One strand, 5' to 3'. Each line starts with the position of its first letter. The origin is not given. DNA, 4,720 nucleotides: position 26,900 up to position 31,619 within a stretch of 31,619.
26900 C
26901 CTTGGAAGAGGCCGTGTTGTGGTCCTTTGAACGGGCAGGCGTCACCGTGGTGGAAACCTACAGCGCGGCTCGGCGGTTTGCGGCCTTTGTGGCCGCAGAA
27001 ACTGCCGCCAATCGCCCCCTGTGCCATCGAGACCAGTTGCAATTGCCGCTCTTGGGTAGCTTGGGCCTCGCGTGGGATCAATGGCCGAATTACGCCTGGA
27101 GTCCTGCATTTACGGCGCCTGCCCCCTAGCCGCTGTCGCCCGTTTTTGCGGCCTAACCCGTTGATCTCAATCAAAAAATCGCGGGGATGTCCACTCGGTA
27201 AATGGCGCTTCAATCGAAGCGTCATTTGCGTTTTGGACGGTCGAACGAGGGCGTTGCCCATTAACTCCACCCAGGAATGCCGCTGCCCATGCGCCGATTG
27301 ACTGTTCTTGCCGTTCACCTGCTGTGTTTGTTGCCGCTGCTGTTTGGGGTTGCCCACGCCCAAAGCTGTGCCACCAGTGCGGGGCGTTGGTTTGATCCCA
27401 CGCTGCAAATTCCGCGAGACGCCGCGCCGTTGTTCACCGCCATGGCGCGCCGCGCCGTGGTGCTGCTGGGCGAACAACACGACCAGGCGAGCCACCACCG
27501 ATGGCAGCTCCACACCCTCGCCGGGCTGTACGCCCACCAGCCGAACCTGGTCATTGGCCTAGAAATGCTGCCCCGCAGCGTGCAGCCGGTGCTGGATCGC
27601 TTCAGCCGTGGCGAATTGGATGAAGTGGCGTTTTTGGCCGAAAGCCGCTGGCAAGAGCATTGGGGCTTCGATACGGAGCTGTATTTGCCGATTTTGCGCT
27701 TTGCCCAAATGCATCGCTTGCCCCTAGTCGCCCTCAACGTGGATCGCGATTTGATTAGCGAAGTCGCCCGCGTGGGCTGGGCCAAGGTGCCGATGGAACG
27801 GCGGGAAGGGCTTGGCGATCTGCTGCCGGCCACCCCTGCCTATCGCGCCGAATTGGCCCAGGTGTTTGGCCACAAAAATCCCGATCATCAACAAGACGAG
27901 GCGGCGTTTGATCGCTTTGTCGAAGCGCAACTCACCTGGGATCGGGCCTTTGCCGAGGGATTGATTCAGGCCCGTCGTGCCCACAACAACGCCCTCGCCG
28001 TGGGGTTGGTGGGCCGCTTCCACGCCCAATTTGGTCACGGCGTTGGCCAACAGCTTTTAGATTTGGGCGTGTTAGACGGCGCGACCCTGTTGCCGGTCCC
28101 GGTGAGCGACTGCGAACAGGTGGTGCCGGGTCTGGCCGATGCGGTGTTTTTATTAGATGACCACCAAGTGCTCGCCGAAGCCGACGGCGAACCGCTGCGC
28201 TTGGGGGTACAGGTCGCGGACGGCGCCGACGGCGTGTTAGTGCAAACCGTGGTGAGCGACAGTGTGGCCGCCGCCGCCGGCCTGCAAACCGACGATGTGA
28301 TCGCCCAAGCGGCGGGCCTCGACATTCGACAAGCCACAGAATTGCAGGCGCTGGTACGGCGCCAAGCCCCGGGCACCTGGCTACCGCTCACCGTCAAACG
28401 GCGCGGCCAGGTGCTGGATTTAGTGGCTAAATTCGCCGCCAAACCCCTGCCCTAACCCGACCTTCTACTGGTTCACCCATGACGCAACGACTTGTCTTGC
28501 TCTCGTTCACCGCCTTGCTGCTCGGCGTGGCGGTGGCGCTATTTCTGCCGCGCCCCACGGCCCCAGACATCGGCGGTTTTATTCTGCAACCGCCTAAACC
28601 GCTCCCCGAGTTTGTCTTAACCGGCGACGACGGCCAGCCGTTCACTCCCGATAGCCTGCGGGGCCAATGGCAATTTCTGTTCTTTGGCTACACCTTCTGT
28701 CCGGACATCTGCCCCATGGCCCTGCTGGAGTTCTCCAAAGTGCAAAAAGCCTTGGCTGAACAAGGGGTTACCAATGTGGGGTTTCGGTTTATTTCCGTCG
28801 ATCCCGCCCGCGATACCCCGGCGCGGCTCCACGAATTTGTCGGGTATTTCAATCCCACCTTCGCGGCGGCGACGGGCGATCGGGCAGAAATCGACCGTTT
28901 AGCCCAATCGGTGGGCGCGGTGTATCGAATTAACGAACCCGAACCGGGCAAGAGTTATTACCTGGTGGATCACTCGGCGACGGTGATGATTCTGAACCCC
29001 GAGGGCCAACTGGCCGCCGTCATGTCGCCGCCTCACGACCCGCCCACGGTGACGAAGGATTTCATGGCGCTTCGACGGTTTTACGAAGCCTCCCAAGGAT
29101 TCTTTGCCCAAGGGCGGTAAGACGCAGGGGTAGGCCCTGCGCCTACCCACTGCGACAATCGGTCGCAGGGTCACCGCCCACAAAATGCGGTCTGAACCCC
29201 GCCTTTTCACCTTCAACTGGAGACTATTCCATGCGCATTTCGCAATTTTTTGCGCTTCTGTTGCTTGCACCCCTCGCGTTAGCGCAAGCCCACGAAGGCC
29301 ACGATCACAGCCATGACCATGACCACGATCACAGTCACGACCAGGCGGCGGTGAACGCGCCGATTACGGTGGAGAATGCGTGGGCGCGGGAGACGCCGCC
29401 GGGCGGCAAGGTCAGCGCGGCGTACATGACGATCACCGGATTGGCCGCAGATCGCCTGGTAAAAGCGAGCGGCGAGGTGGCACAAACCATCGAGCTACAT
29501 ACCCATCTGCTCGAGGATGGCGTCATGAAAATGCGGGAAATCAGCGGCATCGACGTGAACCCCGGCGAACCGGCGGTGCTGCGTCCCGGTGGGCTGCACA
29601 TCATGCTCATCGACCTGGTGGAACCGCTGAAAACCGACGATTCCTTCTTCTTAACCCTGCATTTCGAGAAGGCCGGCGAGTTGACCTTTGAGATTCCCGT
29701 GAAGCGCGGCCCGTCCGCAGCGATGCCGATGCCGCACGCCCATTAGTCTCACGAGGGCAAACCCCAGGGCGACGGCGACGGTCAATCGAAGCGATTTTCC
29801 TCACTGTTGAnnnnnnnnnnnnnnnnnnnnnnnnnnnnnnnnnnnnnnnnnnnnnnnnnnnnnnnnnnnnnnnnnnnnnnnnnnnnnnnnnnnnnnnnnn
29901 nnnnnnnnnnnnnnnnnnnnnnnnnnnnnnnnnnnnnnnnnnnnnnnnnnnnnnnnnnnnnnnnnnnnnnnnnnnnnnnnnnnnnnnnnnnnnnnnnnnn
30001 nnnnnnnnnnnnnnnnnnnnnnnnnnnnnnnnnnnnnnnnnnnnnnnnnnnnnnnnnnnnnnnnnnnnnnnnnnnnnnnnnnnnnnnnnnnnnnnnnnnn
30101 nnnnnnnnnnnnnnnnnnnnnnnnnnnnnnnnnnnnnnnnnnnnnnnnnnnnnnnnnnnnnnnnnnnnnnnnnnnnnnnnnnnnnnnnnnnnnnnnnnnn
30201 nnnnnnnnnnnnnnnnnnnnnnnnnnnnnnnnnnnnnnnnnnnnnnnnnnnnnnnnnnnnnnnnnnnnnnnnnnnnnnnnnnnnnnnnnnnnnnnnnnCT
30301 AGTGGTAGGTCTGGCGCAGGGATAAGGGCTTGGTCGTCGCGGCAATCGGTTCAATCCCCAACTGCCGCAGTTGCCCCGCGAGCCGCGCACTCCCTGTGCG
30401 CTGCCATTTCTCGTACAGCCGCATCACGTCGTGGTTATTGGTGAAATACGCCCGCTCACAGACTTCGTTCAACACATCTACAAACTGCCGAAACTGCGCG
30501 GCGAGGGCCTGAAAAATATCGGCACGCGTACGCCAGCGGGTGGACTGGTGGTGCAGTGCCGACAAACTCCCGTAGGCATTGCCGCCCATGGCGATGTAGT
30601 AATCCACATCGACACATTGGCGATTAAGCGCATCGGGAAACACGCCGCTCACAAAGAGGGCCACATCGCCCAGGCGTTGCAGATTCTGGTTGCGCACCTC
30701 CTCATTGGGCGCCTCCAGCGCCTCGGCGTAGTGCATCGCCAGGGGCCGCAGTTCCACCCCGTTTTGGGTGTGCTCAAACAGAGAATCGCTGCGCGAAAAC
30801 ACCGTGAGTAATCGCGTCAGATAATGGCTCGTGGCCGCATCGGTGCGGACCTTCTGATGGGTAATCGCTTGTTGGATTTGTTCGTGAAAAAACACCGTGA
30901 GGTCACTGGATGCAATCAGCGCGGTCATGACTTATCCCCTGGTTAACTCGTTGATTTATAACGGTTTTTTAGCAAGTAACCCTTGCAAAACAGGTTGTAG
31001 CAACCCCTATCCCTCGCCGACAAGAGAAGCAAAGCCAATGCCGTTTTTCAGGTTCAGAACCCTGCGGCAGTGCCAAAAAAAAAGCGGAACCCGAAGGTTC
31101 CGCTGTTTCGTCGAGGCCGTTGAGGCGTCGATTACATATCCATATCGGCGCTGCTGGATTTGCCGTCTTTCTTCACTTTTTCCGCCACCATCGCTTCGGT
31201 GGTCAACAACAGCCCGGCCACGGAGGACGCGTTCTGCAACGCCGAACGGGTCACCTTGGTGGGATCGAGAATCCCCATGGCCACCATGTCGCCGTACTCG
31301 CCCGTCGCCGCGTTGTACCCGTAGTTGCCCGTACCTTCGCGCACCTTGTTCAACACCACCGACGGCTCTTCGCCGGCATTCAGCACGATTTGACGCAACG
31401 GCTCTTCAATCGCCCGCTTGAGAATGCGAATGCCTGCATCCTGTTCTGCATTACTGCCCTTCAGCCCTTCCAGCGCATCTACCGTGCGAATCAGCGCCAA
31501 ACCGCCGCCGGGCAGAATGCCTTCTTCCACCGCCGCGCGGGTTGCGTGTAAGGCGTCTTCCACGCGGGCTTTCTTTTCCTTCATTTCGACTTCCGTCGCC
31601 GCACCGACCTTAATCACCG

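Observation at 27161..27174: Perfect FNR/Dnr box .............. in the 147-bp gap after the NOS-like gene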

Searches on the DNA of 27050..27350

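Call 43: search_rna_families(source=window, start=27050, end=27350, threshold=evalue, max_evalue=5)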
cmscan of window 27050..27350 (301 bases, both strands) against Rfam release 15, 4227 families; matches with E-value up to 5: 0.
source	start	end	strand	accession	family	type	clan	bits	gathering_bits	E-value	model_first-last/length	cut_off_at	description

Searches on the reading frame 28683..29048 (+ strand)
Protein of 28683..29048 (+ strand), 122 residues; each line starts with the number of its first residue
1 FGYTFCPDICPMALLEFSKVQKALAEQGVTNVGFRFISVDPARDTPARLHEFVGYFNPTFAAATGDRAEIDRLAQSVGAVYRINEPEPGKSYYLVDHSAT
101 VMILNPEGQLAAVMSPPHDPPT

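Call 58: find_related_loci(query=A5, collection=metagenome_contigs, flank=4000)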
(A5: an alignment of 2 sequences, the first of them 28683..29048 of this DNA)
Query A5 (122 aa) in metagenome_contigs; peptide patterns used: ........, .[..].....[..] (x = any residue, [..] = any of these).
600 stretches matched a pattern (row limit reached: there are more); 536 encode a relative of the query (tblastn E <= 1e-3); the best 80 are kept; 80 distinct loci.
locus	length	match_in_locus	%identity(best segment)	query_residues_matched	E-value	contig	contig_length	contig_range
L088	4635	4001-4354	50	1-120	2e-34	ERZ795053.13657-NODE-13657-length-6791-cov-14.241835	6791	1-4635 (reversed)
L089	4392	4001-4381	45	1-120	3e-33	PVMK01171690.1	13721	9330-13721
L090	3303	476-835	45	1-121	2e-31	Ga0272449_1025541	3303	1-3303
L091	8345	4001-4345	44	1-117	6e-31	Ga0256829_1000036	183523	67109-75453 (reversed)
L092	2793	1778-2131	43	1-120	2e-30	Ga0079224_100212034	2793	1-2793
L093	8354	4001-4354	43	1-120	4e-30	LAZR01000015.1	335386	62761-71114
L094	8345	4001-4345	41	1-117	7e-30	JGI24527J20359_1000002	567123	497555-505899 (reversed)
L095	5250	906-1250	41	1-117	4e-29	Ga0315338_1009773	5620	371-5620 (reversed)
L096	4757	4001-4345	41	1-117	1e-28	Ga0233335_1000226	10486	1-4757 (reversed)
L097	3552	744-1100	43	1-119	2e-28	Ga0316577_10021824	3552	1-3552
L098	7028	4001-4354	43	1-120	2e-28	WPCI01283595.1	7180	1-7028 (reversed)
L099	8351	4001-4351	39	1-119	5e-28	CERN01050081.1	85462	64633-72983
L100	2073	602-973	44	1-120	5e-28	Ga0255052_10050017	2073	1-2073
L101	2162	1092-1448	41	1-120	4e-28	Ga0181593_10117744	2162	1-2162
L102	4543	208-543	47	1-114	6e-28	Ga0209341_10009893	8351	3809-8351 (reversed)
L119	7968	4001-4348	42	1-118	6e-26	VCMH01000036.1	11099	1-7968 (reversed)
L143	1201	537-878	42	1-116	9e-25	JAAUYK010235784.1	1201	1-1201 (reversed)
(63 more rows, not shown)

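Call 64: search_protein_families(library=pfam, proteins=[L119:2347-3669:+, L119:1660-2325:+, L094:2862-3773:+, L094:1757-2806:+])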
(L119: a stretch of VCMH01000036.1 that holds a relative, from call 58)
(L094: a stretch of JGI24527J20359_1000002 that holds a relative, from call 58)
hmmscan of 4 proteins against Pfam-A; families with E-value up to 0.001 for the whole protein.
L119:2347-3669:+ (440 aa): 1 family
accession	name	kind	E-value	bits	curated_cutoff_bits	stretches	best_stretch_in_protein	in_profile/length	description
PF00593.30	TonB_dep_Rec_b-barrel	-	5.5e-33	115.9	27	1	26-403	59-436/436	TonB dependent receptor-like, beta-barrel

L119:1660-2325:+ (221 aa): 1 family
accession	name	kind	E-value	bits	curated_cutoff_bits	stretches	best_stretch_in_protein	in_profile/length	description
PF07715.20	Plug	-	6.6e-16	59.2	23.9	1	38-141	4-107/107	TonB-dependent Receptor Plug Domain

L094:2862-3773:+ (303 aa): 1 family
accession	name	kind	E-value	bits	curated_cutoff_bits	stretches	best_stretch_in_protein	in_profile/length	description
PF01040.23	UbiA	-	2.3e-66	224.1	34.2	1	32-281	2-247/250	UbiA prenyltransferase family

L094:1757-2806:+ (349 aa): 1 family
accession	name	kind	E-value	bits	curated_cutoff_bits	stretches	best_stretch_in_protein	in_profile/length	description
PF02628.20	COX15-CtaA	-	5.2e-80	269.3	29.9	1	7-319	2-321/322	Cytochrome oxidase assembly protein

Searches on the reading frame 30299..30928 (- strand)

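Call 4: search_protein_families(library=pfam, proteins=[window:30299-30928:-])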
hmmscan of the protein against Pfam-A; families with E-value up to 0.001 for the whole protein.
window:30299-30928:- (209 aa): 0 families

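Call 50: search_protein_families(library=pfam, proteins=[window:30299-30928:-], max_evalue=1)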
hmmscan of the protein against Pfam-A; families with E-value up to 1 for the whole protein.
window:30299-30928:- (209 aa): 2 families
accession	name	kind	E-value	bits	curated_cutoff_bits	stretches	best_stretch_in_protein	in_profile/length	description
PF05869.16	Dam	-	0.21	11.7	28.1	1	129-180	9-62/169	DNA N-6-adenine-methyltransferase (Dam)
PF00128.31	Alpha-amylase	-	0.23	11.1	22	1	129-179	277-327/446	Alpha amylase, catalytic domain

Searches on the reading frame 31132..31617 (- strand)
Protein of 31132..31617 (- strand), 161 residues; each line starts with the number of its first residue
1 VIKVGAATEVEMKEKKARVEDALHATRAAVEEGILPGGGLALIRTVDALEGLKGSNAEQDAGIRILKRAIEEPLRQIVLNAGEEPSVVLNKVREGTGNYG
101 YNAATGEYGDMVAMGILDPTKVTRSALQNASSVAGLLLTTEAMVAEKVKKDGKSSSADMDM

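Call 7: search_protein_families(library=pfam, proteins=[window:31132-31617:-])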
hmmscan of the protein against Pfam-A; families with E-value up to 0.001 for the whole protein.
window:31132-31617:- (161 aa): 1 family
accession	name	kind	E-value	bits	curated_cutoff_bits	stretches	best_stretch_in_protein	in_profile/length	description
PF00118.29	Cpn60_TCP1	-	1.7e-29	103.4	34.3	1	2-147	338-489/490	TCP-1/cpn60 chaperonin family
